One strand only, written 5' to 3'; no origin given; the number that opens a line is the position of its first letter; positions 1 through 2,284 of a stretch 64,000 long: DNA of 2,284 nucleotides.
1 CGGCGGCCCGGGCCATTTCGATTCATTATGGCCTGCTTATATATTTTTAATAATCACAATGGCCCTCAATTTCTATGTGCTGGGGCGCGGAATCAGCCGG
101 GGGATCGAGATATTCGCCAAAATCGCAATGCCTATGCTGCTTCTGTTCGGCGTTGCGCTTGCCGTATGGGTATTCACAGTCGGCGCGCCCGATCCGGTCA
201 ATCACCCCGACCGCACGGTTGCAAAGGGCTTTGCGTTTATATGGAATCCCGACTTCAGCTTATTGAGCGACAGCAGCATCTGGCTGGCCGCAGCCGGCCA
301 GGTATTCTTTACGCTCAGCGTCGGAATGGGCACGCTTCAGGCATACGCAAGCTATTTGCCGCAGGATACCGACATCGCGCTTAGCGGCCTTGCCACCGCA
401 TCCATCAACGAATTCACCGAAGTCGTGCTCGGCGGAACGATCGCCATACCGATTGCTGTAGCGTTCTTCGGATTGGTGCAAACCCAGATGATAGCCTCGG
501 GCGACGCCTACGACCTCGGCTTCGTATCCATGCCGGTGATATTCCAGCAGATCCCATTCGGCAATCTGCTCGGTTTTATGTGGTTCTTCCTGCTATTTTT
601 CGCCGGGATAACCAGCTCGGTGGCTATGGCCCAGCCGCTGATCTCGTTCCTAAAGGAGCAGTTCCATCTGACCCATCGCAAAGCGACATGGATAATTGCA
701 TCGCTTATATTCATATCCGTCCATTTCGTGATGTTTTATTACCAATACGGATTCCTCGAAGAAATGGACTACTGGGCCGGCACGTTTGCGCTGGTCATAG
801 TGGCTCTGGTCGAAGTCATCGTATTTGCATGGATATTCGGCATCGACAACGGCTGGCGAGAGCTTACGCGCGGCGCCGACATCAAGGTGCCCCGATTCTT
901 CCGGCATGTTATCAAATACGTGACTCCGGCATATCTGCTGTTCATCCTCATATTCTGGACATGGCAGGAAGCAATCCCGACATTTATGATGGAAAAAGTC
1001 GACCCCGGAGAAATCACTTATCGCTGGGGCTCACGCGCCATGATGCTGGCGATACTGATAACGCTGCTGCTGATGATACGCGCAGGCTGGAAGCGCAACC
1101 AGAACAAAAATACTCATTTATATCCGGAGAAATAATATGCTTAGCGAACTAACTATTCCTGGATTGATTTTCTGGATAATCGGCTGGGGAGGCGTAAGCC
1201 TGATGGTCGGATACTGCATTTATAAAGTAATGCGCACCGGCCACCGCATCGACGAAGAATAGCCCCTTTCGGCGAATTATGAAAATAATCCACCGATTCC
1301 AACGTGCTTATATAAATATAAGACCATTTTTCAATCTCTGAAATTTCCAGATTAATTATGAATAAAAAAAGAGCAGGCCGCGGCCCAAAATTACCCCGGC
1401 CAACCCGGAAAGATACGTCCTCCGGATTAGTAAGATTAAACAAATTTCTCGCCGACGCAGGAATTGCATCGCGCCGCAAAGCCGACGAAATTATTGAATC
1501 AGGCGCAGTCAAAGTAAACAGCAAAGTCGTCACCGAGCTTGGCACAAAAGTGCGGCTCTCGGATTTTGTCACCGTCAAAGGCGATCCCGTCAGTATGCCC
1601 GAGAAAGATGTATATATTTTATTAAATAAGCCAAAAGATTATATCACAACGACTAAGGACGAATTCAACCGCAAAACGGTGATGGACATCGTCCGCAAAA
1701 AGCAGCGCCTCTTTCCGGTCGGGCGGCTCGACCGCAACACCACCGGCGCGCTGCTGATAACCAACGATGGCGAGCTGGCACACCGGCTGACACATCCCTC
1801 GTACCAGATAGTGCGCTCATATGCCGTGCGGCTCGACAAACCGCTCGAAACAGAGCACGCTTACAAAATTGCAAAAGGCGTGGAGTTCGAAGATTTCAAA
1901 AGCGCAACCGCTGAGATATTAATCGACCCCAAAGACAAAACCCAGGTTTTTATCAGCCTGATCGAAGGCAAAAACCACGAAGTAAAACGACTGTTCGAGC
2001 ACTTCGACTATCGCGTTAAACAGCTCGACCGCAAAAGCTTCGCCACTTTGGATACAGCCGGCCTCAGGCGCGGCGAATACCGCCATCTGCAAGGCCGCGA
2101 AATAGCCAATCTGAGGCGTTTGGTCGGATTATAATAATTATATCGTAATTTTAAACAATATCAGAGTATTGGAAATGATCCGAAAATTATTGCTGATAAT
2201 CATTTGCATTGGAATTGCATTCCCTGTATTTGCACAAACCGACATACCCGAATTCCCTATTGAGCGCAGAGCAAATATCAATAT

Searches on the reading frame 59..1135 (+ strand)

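Call 21: search_protein_families(library=pfam, proteins=[window:59-1135:+], max_evalue=0.0001)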
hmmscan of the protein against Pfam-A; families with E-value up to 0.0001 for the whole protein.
window:59-1135:+ (358 aa): 1 family
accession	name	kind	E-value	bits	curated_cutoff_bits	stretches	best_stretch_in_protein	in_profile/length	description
PF00209.24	SNF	-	2.9e-35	122.4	27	1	5-340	188-511/524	Sodium:neurotransmitter symporter family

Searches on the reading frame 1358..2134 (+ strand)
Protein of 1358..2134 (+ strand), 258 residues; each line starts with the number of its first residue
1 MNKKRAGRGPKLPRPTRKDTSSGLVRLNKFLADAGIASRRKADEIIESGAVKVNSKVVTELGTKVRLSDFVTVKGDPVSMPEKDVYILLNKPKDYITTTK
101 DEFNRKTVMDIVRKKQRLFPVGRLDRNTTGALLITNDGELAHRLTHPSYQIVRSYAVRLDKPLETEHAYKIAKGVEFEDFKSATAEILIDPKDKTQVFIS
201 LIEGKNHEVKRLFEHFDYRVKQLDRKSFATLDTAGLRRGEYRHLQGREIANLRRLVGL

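Call 21: search_protein_families(library=pfam, proteins=[window:1358-2134:+], max_evalue=0.0001)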
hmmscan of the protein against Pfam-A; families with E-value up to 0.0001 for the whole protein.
window:1358-2134:+ (258 aa): 3 families
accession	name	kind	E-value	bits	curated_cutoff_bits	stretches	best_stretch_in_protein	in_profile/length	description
PF00849.27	PseudoU_synth_2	-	3.3e-22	79.8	26.8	1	86-215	2-152/152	RNA pseudouridylate synthase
PF01479.30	S4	-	7.4e-13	48.4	22.8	1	25-71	1-48/48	S4 domain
PF22421.1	SYY_C-terminal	-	5.9e-05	23.3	27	0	25-69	19-64/83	Tyrosine--tRNA ligase SYY-like C-terminal domain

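Call 90: find_encoding_contigs(protein=window:1358-2134:+, flank=10000, max_places=2)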
Protein window:1358-2134:+ (258 aa): 1 contig read that carries it; 1 place shown.
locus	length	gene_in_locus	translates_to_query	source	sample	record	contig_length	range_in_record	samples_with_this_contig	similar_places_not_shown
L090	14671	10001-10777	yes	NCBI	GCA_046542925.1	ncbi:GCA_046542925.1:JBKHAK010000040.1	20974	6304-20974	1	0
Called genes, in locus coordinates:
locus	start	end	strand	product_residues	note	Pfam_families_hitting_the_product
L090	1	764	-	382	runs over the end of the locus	PF00108:Thiolase_N, PF00109:ketoacyl-synt (faint), PF22691:Thiolase_C_1, PF02803:Thiolase_C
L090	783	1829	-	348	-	PF08541:ACP_syn_III_C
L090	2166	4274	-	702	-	PF07584:BatA, PF13519:VWA_2, PF09822:ABC_transp_aux (faint)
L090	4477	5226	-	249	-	PF13085:Fer2_3, PF13187:Fer4_9 (weak), PF00037:Fer4 (weak), PF12797:Fer4_2 (weak), PF12837:Fer4_6 (weak), PF13183:Fer4_8, PF13237:Fer4_10, PF12838:Fer4_7, +1 more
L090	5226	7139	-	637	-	PF00890:FAD_binding_2, PF01266:DAO (faint), PF02910:Succ_DH_flav_C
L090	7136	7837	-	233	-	PF01127:Sdh_cyt (faint)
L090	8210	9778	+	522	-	PF00209:SNF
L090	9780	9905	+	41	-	-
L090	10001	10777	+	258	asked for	PF01479:S4, PF00849:PseudoU_synth_2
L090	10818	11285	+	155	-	-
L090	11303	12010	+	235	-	PF00081:Sod_Fe_N, PF02777:Sod_Fe_C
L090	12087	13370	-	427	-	PF13250:SNIPE, PF10544:T5orf172, PF13455:MUG113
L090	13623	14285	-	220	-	PF13505:OMP_b-brl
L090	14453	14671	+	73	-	?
